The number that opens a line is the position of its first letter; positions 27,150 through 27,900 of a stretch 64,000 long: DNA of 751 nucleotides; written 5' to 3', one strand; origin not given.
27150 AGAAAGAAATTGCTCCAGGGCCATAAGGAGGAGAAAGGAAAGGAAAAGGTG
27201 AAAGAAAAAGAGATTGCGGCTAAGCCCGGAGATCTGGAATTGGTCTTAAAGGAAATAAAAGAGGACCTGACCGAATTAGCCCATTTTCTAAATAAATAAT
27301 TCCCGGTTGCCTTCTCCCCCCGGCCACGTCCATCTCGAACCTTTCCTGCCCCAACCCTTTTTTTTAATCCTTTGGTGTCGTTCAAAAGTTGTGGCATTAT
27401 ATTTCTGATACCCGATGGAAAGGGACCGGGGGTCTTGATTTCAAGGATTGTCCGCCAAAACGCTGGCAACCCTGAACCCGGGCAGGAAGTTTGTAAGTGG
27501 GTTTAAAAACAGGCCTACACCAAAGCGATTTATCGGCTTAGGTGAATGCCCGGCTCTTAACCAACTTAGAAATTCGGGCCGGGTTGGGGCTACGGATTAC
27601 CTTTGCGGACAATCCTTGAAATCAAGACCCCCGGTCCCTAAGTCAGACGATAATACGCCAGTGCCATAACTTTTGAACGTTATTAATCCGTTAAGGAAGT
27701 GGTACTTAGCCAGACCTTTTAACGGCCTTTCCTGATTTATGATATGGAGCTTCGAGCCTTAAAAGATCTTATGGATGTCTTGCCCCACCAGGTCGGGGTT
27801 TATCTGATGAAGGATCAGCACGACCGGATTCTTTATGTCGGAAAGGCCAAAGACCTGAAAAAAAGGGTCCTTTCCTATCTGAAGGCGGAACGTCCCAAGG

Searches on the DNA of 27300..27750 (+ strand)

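Call 16: search_rna_families(source=window, start=27300, end=27750, threshold=evalue, max_evalue=10)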
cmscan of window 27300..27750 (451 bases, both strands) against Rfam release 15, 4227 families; matches with E-value up to 10: 0.
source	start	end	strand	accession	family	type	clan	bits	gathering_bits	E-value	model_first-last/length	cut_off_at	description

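Call 75: search_dna_similar(query=window:27367-27693:+, collection=plasmids, mode=distant, max_rows=8)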
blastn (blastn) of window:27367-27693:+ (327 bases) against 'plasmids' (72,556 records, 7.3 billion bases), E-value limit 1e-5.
No match.

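Call 84: build_rna_model(alignment_id=A5, structure=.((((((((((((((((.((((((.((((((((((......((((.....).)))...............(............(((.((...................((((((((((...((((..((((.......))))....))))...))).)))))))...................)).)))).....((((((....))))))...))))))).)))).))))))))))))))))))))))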
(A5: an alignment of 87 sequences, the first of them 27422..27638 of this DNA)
Model R1 built from alignment A5 (87 sequences, 248 columns); structure: as given.
model positions 214; base pairs 66; branch points 2; effective number of sequences 2.46; information 0.59 bits per position. Calibrated on 0.2 Mb of random sequence (short: E-values are rough).
structure used (alignment columns):
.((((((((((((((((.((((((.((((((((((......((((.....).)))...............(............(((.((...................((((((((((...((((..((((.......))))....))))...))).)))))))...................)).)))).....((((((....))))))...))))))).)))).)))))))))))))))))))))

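Call 86: search_with_rna_model(model_id=R1, sources=[L001, L003, L004, L005, L006, L008, L011, L012, L013, L014, L015, L016, L017, L019, L022, L023, L024, L025, L028, L029, L032, L033, L036, L037, L038, L039, L041, L043, L045, L048, L050, L052, L055, L057, L059, L061, L063, L064, L065, L066, L067, L068, L069, L070, L072, L073, L075, L077, L078, L079, L084, L085, L087, L089, L092, L093, L096, L097, L098, L099, L100, L101, L102, L103, L104, L105, L107, L109, L113, L117, L119, L120, L121, L124, L125, L127, L129, L133, L134, L135, L137, L138, L139, window], max_evalue=1e-10, make_alignment=true)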
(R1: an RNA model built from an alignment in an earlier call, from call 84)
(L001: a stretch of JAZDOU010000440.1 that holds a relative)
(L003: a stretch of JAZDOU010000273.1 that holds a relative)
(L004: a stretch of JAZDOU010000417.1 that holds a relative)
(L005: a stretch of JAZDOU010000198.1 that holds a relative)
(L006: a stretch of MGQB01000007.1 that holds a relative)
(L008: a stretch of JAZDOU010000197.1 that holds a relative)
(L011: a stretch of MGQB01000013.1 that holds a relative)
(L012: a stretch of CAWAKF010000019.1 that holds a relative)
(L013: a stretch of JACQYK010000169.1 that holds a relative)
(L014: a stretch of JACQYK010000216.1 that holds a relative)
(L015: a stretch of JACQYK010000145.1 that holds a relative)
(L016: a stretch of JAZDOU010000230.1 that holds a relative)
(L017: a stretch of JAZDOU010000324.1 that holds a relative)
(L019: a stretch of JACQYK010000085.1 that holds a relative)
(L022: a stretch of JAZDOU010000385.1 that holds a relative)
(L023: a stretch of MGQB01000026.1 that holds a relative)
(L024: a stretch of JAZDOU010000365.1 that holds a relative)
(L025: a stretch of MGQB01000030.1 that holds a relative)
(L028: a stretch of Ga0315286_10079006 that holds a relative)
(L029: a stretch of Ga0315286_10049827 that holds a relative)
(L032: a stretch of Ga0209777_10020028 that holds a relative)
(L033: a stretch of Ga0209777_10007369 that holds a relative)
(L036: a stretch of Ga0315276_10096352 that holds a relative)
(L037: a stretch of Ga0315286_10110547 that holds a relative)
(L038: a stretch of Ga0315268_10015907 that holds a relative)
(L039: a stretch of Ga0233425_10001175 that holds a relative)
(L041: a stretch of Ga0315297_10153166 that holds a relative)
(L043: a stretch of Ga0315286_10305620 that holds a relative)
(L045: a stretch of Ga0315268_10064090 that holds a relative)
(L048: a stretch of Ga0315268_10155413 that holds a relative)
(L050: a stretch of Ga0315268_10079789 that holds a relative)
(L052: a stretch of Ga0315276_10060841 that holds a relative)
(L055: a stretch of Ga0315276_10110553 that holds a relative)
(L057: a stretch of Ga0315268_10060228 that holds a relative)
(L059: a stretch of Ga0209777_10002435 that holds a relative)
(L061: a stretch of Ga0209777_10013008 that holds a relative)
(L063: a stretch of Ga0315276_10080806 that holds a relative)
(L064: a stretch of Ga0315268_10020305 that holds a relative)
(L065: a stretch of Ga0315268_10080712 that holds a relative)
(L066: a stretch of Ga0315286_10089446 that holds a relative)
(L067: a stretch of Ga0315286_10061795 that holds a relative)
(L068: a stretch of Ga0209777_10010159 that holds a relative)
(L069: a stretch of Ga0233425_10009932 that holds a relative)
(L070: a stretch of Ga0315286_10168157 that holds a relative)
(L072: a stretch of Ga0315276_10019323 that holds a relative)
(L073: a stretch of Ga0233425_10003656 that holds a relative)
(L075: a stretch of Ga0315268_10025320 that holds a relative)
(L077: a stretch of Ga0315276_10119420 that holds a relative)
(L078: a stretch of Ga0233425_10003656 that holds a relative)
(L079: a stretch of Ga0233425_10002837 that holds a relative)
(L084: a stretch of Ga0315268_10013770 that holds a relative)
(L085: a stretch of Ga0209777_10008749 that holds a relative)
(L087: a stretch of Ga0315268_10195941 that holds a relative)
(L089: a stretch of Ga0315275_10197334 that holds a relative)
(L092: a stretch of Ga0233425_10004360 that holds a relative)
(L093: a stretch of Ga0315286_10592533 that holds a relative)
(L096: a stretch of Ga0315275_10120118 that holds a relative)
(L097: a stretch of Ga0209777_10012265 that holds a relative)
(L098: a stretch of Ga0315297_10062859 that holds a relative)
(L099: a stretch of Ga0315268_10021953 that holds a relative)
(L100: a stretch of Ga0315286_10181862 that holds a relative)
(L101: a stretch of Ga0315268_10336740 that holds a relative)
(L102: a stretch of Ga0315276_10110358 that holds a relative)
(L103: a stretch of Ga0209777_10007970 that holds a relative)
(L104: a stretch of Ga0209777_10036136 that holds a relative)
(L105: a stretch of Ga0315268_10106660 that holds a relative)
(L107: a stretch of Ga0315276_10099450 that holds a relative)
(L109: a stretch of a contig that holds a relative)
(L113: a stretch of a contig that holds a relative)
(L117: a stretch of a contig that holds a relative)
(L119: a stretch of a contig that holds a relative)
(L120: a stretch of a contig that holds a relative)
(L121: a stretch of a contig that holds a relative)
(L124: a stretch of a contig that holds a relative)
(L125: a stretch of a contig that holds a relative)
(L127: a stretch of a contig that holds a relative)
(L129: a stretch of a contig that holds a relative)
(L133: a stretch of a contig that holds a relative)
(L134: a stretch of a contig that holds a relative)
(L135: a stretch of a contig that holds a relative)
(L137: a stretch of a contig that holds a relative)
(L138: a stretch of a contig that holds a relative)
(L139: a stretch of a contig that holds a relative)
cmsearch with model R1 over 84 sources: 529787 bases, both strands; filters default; matches with E-value up to 1e-10: 188.
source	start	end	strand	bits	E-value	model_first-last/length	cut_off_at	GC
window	7442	7654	-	218.8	1.2e-59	1-214/214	no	0.54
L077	908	1121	-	218.7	1.2e-59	1-214/214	no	0.54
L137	928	1142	+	216.6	4.9e-59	1-214/214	no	0.46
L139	185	399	+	215.4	1e-58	1-214/214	no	0.47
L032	5895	6109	+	214.4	2e-58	1-214/214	no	0.47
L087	277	489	-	212.2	8.5e-58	1-214/214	no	0.56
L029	4168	4380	-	212.2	8.7e-58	1-214/214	no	0.57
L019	6531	6742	-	211.5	1.3e-57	1-214/214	no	0.5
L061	7149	7363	+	210.1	3.2e-57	1-214/214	no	0.46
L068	4259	4473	-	210.1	3.3e-57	1-214/214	no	0.47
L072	2005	2217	-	209.9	3.7e-57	1-214/214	no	0.57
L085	8472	8686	-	208.8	7.8e-57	1-214/214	no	0.47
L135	764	975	+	208.6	8.5e-57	1-214/214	no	0.51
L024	2498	2710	+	208.1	1.2e-56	1-214/214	no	0.52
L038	4613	4825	-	207.2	2.1e-56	1-214/214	no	0.56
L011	7183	7394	+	206.9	2.6e-56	1-214/214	no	0.49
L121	1226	1438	-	206.7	2.9e-56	1-214/214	no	0.56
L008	1316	1528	+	206.6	3.1e-56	1-214/214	no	0.51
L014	2811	3022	+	206.3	3.9e-56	1-214/214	no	0.52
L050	2049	2261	-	205.7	5.6e-56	1-214/214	no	0.58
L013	6535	6747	-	203.8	2e-55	1-214/214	no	0.5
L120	984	1198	-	201.9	7e-55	1-214/214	no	0.51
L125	1462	1676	-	201.5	9e-55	1-214/214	no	0.47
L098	651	864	+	201.3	9.8e-55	1-214/214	no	0.5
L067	3395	3608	+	199.1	4.1e-54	1-214/214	no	0.5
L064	4213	4427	-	199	4.4e-54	1-214/214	no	0.47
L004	7673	7887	+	197.4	1.3e-53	1-214/214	no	0.47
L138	1355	1568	+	197.2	1.4e-53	1-214/214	no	0.57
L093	289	502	+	196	3.2e-53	1-214/214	no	0.5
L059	6681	6896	-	194.7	7.3e-53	1-214/214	no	0.5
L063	3032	3246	+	194.6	7.7e-53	1-214/214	no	0.47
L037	280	493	-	194.4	8.7e-53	1-214/214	no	0.51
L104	3032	3245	+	191.7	5.1e-52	1-214/214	no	0.44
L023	7496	7710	+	191.6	5.5e-52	1-214/214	no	0.53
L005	747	959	-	191.3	6.5e-52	1-214/214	no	0.49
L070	4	217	-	191.2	7.2e-52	1-214/214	no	0.51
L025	293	505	+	190.6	1.1e-51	1-214/214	no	0.46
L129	169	382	+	189.2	2.6e-51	1-214/214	no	0.52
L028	2123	2336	-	188.6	3.9e-51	1-214/214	no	0.54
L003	282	496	+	188.1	5.4e-51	1-214/214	no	0.52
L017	7717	7974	+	187.8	6.3e-51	1-214/214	no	0.54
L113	205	418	-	187.6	7.3e-51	1-214/214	no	0.53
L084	1934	2147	-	187.2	9.7e-51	1-214/214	no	0.52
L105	2180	2401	+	186.9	1.1e-50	1-214/214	no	0.59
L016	500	757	+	186.8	1.2e-50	1-214/214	no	0.55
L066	2588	2802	-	186.2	1.8e-50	1-214/214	no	0.53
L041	1650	1864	+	185.6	2.7e-50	1-214/214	no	0.54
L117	2670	2883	+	185.1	3.8e-50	1-214/214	no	0.51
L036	6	220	+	185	3.9e-50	1-214/214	no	0.53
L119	690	903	-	184.4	5.9e-50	1-214/214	no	0.51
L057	601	815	-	182.5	2.1e-49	1-214/214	no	0.54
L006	3712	3924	-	182.2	2.5e-49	1-214/214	no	0.5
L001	4851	5063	+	181.9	2.9e-49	1-214/214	no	0.5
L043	1177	1389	+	181.9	3e-49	1-214/214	no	0.51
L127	1215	1429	-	181.9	3e-49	1-214/214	no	0.53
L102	75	288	-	181.4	4e-49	1-214/214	no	0.56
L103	3819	4079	+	181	5.5e-49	1-214/214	no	0.49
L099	3527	3739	+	180.4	7.8e-49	1-214/214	no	0.55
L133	1942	2155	-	180.3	8.4e-49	1-214/214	no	0.53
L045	339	553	+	179.9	1.1e-48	1-214/214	no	0.51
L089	1951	2164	-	177.5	5.1e-48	1-214/214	no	0.53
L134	436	650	-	177.4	5.4e-48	1-214/214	no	0.54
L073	872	1082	-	177.1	6.7e-48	1-214/214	no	0.46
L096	1285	1498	+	175.8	1.6e-47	1-214/214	no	0.52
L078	2858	3069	-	175.7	1.7e-47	1-214/214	no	0.53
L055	1720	1932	-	175.6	1.8e-47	1-214/214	no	0.54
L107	1760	1973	-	175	2.7e-47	1-214/214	no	0.52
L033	4586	4796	-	174.9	2.7e-47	1-214/214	no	0.47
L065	105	327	+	174.4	3.8e-47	1-214/214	no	0.48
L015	2797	3053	+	172.6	1.2e-46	1-214/214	no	0.51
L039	5306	5517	-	171.1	3.3e-46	1-214/214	no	0.51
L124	2557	2767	-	170.7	4.2e-46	1-214/214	no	0.5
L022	817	1025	+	170.5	4.9e-46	1-214/214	no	0.51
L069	4053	4264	+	169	1.3e-45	1-214/214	no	0.5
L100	978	1191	+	167.9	2.7e-45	1-214/214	no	0.54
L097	1045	1303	+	167.6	3.3e-45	1-214/214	no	0.46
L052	3097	3310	+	167.4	3.8e-45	1-214/214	no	0.55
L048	1912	2137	+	166.7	5.7e-45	1-214/214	no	0.56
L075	11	224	+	165.8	1e-44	1-214/214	no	0.51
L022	4513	4724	+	165.5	1.3e-44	1-214/214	no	0.5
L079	5257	5464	-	160.6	3e-43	1-214/214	no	0.51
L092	2385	2645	+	160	4.6e-43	1-214/214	no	0.51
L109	3485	3693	-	157.5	2.3e-42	1-214/214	no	0.51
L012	5550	5764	+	156.9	3.4e-42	1-214/214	no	0.49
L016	2820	3032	-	156.5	4.3e-42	1-214/214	no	0.47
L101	702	891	+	149.5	4.1e-40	1-214/214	no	0.62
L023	6148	6360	+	145.4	6e-39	1-214/214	no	0.45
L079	2921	3133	-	142.4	4e-38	1-214/214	no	0.5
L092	4217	4425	+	139.8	2.2e-37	1-214/214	no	0.48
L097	5192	5440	-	118.1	3.1e-31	1-214/214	no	0.5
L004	7673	7887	-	113.2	7.2e-30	1-214/214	no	0.47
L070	4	217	+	111.9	1.7e-29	1-214/214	no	0.51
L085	8472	8686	+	110.4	4.4e-29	1-214/214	no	0.47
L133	1942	2155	+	108.6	1.5e-28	1-214/214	no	0.53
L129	169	382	-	108.5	1.5e-28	1-214/214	no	0.52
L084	1934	2147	+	107.4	3.2e-28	1-214/214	no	0.52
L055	1720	1932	+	106.3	6.5e-28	1-214/214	no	0.54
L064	4213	4427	+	104.2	2.5e-27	1-214/214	no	0.47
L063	3032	3246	-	103.4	4.3e-27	1-214/214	no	0.47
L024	2498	2710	-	102.9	5.7e-27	1-214/214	no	0.52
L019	6531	6742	+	102.8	6.3e-27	1-214/214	no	0.5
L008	1316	1528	-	102.7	6.7e-27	1-214/214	no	0.51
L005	747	959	+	102.6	7.1e-27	1-214/214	no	0.49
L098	651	864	-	102.1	9.5e-27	1-214/214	no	0.5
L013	6535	6747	+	102.1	9.8e-27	1-214/214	no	0.5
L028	2123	2336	+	101.3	1.7e-26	1-214/214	no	0.54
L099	3527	3739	-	100.6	2.5e-26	1-214/214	no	0.55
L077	908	1121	+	100.6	2.6e-26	1-214/214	no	0.54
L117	2670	2883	-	99.8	4.5e-26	1-214/214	no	0.51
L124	2557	2767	+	99.4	5.5e-26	1-214/214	no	0.5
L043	1177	1389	-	99.2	6.7e-26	1-214/214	no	0.51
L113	205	418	+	98.9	8e-26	1-214/214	no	0.53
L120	984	1198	+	96.9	2.9e-25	1-214/214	no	0.51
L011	7183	7394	-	96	5.1e-25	1-214/214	no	0.49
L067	3395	3608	-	95.8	5.9e-25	1-214/214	no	0.5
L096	1285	1498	-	95.3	8.3e-25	1-214/214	no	0.52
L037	280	493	+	95.1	9.1e-25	1-214/214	no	0.51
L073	872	1082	+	94.5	1.4e-24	1-214/214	no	0.46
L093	289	502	-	94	1.9e-24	1-214/214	no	0.5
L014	2811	3022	-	93.5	2.6e-24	1-214/214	no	0.52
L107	1760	1973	+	93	3.7e-24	1-214/214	no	0.52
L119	690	903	+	92.9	4e-24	1-214/214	no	0.51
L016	2820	3032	+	92.5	5e-24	1-214/214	no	0.47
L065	105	327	-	92.5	5e-24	1-214/214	no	0.48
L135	764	975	-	91.6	9e-24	1-214/214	no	0.51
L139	185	399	-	91.3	1.1e-23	1-214/214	no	0.47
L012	5550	5764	-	91.2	1.1e-23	1-214/214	no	0.49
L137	928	1142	-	89.7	3.1e-23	1-214/214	no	0.46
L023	6148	6360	-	89.2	4.3e-23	1-214/214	no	0.45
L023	7496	7710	-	88.3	7.6e-23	1-214/214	no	0.53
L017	7717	7974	-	87.6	1.2e-22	1-214/214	no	0.54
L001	4851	5063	-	86.9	2e-22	1-214/214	no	0.5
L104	3032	3245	-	86.7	2.1e-22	1-214/214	no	0.44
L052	3097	3310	-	85.9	3.7e-22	1-214/214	no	0.55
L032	5895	6109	-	85.7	4.1e-22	1-214/214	no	0.47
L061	7149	7363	-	85.7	4.2e-22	1-214/214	no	0.46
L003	282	496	-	85.6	4.4e-22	1-214/214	no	0.52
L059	6681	6896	+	85.2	5.8e-22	1-214/214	no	0.5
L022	4513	4724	-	85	6.5e-22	1-214/214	no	0.5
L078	2858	3069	+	84.7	7.9e-22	1-214/214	no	0.53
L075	11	224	-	83.8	1.4e-21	1-214/214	no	0.51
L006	3712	3924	+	83.6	1.6e-21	1-214/214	no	0.5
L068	4259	4473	+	81.7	5.7e-21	1-214/214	no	0.47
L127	1215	1429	+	81.6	6.1e-21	1-214/214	no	0.53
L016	500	757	-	81.1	8.4e-21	1-214/214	no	0.55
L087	277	489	+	80.8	1e-20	1-214/214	no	0.56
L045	339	553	-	80.3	1.4e-20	1-214/214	no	0.51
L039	5307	5516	+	79.9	1.8e-20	1-214/214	no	0.51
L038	4613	4825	+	79.7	2.1e-20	1-214/214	no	0.56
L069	4053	4264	-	79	3.2e-20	1-214/214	no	0.5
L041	1650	1864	-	78.8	3.6e-20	1-214/214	no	0.54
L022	817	1025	-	78.8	3.6e-20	1-214/214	no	0.51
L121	1226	1438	+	78.7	3.9e-20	1-214/214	no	0.56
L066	2588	2802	+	78.6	4.1e-20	1-214/214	no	0.53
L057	601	815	+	78.6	4.1e-20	1-214/214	no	0.54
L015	2797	3053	-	77.8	6.9e-20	1-214/214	no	0.51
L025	293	505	-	77.1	1.1e-19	1-214/214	no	0.46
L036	6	220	-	76.6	1.5e-19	1-214/214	no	0.53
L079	5257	5465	+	76.3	1.8e-19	1-214/214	no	0.52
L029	4168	4380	+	75.3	3.6e-19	1-214/214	no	0.57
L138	1355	1568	-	74.1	8e-19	1-214/214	no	0.57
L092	2386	2644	-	73.6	1.1e-18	1-214/214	no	0.5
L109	3485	3693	+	72.6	2.1e-18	1-214/214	no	0.51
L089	1951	2164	+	72.2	2.7e-18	1-214/214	no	0.53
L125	1462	1676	+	71.8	3.6e-18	1-214/214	no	0.47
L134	436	650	+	71.7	3.7e-18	1-214/214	no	0.54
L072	2005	2217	+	69.7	1.4e-17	1-214/214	no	0.57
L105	2180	2401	-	68.7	2.7e-17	1-214/214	no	0.59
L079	2921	3133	+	68.5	3.1e-17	1-214/214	no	0.5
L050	2049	2261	+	67.4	6.2e-17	1-214/214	no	0.58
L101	702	891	-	67.2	6.8e-17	1-214/214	no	0.62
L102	75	288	+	65.9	1.6e-16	1-214/214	no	0.56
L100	978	1191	-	65.4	2.2e-16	1-214/214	no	0.54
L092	4217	4425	-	64.2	4.9e-16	1-214/214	no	0.48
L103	3819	4079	-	63.4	8.2e-16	1-214/214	no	0.49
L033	4586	4796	+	63.3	8.9e-16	1-214/214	no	0.47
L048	1912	2137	-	61.3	3.1e-15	1-214/214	no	0.56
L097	1045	1303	-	59.5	1.1e-14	1-214/214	no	0.46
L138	3945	4024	-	51.2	2.3e-12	135-214/214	5'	0.47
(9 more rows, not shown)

Alignment A6: 150 matches aligned to the model, 423 columns, each read 5' to 3' on its own strand. Consensus structure (alignment columns), stored with it:
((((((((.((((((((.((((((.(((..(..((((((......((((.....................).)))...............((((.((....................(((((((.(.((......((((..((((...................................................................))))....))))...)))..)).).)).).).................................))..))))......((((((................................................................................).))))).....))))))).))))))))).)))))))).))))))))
